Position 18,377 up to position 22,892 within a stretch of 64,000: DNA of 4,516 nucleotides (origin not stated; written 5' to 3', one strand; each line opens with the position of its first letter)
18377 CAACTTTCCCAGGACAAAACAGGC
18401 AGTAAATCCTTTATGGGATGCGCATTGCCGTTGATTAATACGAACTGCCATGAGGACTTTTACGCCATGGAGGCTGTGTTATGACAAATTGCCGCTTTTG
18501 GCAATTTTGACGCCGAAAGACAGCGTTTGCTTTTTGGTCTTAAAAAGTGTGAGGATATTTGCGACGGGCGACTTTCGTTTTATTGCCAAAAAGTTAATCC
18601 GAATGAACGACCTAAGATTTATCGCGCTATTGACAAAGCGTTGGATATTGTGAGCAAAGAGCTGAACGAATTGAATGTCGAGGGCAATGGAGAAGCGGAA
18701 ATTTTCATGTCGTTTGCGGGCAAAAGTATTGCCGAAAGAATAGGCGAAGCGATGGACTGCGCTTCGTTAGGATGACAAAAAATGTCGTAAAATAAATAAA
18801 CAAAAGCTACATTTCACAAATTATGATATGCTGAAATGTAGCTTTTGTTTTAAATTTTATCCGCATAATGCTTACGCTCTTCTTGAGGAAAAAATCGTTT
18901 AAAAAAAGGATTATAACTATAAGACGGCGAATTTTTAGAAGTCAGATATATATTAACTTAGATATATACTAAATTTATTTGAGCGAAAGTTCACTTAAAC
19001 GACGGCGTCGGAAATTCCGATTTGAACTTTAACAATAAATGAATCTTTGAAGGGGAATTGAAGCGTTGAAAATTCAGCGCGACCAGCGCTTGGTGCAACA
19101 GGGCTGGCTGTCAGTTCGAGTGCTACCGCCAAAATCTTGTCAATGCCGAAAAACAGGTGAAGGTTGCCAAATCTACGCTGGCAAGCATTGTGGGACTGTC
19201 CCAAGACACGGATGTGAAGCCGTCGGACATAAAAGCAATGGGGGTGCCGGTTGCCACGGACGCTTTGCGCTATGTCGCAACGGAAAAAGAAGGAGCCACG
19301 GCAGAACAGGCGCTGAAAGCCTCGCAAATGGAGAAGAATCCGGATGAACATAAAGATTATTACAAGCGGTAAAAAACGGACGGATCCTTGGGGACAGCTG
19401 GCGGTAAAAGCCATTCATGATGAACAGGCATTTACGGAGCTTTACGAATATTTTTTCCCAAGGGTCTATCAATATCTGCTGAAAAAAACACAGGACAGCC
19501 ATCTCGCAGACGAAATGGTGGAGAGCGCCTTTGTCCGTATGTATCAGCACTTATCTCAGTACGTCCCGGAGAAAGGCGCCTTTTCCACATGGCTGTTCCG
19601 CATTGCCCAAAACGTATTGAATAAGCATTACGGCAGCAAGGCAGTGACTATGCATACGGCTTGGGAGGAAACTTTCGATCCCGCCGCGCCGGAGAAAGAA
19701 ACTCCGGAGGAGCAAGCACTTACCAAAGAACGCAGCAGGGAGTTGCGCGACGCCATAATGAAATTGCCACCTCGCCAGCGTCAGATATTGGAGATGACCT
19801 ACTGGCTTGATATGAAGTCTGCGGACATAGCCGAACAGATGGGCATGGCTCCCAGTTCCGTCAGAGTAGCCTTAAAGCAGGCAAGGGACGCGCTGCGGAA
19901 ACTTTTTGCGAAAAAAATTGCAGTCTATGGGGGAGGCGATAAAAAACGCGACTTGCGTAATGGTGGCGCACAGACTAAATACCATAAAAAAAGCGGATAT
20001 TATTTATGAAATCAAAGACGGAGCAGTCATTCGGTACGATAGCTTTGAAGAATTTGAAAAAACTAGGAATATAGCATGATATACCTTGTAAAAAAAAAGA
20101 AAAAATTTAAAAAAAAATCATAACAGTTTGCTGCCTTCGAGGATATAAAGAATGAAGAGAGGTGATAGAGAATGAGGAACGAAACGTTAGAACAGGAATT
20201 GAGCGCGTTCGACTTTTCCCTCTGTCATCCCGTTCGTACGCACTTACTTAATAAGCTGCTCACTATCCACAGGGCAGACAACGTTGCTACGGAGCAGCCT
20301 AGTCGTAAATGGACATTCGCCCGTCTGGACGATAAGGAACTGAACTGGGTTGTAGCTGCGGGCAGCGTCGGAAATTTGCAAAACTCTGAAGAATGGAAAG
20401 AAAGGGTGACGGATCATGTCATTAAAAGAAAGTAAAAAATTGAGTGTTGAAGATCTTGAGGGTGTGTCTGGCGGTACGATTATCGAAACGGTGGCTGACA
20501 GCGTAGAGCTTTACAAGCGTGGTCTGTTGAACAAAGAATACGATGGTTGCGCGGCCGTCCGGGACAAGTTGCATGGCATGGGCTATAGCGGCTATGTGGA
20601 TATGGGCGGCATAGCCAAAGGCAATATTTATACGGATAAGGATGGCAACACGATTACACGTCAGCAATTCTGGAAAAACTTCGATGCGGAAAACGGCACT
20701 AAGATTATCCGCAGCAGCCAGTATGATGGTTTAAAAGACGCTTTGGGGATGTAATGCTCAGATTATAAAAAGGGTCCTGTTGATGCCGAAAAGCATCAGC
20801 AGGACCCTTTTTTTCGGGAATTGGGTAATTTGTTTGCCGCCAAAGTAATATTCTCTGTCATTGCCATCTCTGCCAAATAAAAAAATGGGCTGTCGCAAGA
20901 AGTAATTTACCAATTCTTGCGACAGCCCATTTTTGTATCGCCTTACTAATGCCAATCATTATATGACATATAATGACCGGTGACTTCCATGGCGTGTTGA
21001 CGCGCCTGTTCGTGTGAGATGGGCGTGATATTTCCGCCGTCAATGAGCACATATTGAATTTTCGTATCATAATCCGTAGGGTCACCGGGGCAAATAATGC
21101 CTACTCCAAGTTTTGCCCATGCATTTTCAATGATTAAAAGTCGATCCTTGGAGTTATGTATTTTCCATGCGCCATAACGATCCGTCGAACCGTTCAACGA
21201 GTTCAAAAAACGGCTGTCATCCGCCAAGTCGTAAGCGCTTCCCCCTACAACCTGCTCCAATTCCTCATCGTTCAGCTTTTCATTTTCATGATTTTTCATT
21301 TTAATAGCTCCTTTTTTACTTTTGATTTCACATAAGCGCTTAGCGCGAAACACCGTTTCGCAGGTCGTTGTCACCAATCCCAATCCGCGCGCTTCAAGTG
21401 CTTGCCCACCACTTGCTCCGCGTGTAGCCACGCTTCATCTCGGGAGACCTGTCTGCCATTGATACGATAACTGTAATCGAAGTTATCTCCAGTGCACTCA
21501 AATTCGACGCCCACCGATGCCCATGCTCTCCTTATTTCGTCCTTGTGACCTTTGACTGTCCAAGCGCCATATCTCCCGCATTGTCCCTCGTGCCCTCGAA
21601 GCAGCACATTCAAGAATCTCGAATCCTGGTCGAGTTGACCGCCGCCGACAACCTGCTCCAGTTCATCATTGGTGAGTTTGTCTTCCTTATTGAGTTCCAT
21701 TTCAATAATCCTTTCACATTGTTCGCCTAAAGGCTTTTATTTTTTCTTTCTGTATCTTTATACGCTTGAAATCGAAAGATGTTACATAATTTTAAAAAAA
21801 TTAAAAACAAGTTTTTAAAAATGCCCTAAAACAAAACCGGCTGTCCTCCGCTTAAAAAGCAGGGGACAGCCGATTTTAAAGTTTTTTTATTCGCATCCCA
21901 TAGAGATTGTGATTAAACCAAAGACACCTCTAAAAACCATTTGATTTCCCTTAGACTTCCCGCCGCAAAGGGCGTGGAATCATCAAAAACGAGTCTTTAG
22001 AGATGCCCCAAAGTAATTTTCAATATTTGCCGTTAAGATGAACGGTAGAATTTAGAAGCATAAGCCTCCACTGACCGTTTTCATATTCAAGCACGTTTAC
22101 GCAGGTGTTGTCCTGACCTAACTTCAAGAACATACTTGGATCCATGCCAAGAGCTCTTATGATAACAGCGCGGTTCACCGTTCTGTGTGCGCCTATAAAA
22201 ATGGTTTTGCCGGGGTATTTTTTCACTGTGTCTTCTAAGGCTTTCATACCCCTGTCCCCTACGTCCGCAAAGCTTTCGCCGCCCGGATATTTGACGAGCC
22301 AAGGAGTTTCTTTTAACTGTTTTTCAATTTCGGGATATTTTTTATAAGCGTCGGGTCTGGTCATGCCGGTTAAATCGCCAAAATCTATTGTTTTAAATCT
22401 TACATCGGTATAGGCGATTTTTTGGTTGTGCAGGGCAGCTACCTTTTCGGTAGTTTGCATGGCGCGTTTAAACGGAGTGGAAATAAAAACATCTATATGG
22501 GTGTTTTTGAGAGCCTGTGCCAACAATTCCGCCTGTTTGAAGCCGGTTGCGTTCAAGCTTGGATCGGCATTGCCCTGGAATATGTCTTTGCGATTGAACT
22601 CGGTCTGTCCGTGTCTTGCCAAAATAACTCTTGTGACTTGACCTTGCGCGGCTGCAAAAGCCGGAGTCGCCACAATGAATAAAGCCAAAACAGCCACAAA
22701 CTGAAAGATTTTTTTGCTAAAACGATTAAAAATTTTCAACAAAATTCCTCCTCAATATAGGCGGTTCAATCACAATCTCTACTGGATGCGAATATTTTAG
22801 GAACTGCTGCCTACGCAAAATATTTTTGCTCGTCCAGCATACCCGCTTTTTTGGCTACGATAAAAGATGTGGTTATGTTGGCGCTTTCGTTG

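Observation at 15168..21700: Nine paralogous double-glycine-leader genes with unusually large, hydrophilic cargo domains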

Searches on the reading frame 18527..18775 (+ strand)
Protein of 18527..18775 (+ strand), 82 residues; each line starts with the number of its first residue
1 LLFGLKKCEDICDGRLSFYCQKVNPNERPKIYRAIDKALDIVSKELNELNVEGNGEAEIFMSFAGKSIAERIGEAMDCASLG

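Call 10: search_protein_families(library=pfam, proteins=[window:18527-18775:+], max_evalue=0.01)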
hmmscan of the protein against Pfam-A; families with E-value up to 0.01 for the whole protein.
window:18527-18775:+ (82 aa): 0 families

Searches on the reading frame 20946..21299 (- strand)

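Call 3: search_protein_families(library=pfam, proteins=[window:20946-21299:-], max_evalue=1)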
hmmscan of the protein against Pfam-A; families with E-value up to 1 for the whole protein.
window:20946-21299:- (117 aa): 1 family
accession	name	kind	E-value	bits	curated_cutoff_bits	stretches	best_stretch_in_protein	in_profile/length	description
PF03047.20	ComC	-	0.048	13.9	20.4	1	7-21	11-25/31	COMC family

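Call 4: search_protein_families(library=ncbifam, proteins=[window:20946-21299:-], max_evalue=1)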
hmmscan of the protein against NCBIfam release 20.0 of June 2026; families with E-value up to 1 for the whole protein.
window:20946-21299:- (117 aa): 6 families
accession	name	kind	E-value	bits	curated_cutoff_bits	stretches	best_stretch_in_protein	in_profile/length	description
NF046113.1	BLP_Lacticasei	subfamily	0.02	14.9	40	1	5-21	8-24/46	bacteriocin-like peptide, LSEI_2386 family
TIGR01847.1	bacteriocin_sig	domain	0.028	15.1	15.7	1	7-20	2-15/15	bacteriocin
NF040664.1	HEC_x9_TCC_lant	equivalog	0.071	13.3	46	1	8-21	2-15/39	lacticin 481 family lantibiotic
NF038153.1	lant_leader_L1a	domain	0.12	12.5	22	1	8-20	20-32/32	class I lanthipeptide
NF038167.1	cyan_ocin_like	subfamily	0.15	12.3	32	1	8-34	10-35/72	CTB family bacteriocin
TIGR03949.1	bact_IIb_cerein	subfamily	0.42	10.4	21.5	1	7-20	2-15/45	class IIb bacteriocin, lactobin A/cerein 7B family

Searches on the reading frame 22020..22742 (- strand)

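Call 10: search_protein_families(library=pfam, proteins=[window:22020-22742:-], max_evalue=0.01)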
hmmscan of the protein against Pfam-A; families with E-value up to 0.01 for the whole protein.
window:22020-22742:- (240 aa): 1 family
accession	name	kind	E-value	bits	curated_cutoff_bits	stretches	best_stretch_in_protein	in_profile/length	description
PF00300.27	His_Phos_1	-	1.4e-53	181.9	21.7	1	39-232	1-193/194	Histidine phosphatase superfamily (branch 1)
